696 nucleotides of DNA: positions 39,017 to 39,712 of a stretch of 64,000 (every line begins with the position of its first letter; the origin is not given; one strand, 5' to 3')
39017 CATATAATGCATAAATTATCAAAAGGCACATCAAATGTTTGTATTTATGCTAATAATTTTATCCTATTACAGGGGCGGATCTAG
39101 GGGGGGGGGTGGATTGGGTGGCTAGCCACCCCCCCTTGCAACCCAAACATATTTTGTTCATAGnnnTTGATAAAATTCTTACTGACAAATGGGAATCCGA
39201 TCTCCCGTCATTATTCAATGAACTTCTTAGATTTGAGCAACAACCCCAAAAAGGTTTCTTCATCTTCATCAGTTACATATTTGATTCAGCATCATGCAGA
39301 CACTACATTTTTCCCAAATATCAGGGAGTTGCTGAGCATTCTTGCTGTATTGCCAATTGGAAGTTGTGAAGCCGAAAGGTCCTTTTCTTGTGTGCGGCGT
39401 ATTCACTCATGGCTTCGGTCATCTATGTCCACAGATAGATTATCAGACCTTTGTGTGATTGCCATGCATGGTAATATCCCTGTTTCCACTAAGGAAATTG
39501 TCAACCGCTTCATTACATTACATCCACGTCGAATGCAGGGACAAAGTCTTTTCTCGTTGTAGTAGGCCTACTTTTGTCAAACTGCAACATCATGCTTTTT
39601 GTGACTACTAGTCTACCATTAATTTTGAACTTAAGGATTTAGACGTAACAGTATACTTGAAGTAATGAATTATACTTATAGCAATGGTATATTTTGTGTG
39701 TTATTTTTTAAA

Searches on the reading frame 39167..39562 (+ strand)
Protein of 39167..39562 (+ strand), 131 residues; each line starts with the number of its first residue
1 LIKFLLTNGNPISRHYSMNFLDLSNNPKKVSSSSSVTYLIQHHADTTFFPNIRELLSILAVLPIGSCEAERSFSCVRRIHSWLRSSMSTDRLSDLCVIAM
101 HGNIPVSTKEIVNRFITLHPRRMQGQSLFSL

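Call 5: search_protein_families(library=pfam, proteins=[window:39167-39562:+], max_evalue=1)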
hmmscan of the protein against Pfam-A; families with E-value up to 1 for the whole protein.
window:39167-39562:+ (131 aa): 1 family
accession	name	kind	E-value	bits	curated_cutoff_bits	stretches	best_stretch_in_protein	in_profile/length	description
PF05699.19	Dimer_Tnp_hAT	-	7.4e-05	22.9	21.4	1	44-102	26-82/84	hAT family C-terminal dimerisation region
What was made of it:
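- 39086..39825 (+): Left part of the host element, a hAT-like non-autonomous transposon. Its TIR is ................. It holds a remnant of the hAT C-terminal dimerisation domain at 39167-39562. The 5-bp TSD TATTA lies at 39081-39085. Pfam Dimer_Tnp_hAT, E 7.4e-5, 22.9 bits against a cut-off of 21.4 (call 5).
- On hAT superfamily (the host element 39086-41288, not the finding itself): Pfam Dimer_Tnp_hAT scores 22.9 bits against a cut-off of 21.4 (call 5).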
